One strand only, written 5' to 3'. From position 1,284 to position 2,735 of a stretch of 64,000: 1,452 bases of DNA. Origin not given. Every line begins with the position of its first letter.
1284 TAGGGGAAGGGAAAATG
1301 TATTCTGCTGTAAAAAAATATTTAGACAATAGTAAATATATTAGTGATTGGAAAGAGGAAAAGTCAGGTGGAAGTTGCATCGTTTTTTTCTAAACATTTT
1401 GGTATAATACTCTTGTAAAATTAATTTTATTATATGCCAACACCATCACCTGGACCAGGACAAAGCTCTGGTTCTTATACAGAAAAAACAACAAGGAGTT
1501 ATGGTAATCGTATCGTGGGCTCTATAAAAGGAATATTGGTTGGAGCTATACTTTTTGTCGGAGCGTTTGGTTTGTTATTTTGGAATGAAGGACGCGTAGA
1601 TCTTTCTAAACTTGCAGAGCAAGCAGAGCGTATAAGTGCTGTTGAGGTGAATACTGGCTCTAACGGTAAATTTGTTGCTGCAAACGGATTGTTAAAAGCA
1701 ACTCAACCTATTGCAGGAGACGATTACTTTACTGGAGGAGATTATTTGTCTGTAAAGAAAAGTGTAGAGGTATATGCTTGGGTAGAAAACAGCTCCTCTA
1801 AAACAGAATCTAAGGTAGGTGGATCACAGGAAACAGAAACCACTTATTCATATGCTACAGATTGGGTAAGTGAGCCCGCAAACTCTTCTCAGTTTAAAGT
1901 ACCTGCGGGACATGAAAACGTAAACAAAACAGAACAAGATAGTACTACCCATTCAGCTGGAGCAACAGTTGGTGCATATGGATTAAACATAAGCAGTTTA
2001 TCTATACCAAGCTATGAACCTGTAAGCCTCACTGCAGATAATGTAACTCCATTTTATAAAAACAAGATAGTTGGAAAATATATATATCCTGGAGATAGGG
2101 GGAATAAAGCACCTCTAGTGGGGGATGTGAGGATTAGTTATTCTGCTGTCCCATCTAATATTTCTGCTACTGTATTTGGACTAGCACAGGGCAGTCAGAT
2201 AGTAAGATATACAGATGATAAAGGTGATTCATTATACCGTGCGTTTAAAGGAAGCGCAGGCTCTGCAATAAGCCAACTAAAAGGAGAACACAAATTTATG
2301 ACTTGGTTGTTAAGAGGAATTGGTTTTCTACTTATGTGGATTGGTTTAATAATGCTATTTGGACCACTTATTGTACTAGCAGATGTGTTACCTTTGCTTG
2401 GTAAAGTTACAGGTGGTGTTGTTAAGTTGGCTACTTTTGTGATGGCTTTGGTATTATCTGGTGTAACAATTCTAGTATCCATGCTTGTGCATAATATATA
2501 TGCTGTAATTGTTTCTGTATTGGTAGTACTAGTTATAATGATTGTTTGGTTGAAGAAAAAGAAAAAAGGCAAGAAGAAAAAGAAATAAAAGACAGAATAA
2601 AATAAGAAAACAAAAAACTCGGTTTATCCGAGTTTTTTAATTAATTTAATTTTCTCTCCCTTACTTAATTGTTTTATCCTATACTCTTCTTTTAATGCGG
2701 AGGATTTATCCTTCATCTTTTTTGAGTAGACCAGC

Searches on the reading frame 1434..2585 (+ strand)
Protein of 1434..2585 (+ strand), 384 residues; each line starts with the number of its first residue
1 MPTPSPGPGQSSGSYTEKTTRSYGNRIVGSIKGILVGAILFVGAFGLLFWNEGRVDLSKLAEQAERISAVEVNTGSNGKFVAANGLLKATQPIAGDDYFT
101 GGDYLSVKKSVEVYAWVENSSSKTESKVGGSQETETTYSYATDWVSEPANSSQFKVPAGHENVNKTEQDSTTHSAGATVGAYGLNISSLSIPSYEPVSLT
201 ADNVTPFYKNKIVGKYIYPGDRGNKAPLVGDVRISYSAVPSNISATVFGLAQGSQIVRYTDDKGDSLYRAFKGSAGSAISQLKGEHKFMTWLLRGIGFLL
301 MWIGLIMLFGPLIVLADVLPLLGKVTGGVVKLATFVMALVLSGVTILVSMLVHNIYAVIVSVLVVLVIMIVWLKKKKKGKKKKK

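Call 59: search_protein_families(library=pfam, proteins=[window:1434-2585:+], max_evalue=0.001)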
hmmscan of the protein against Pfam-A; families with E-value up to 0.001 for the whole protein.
window:1434-2585:+ (384 aa): 1 family
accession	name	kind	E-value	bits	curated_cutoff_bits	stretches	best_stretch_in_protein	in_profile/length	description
PF07787.17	TMEM43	-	6.5e-56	189.9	23.3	1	113-354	1-249/250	Transmembrane protein 43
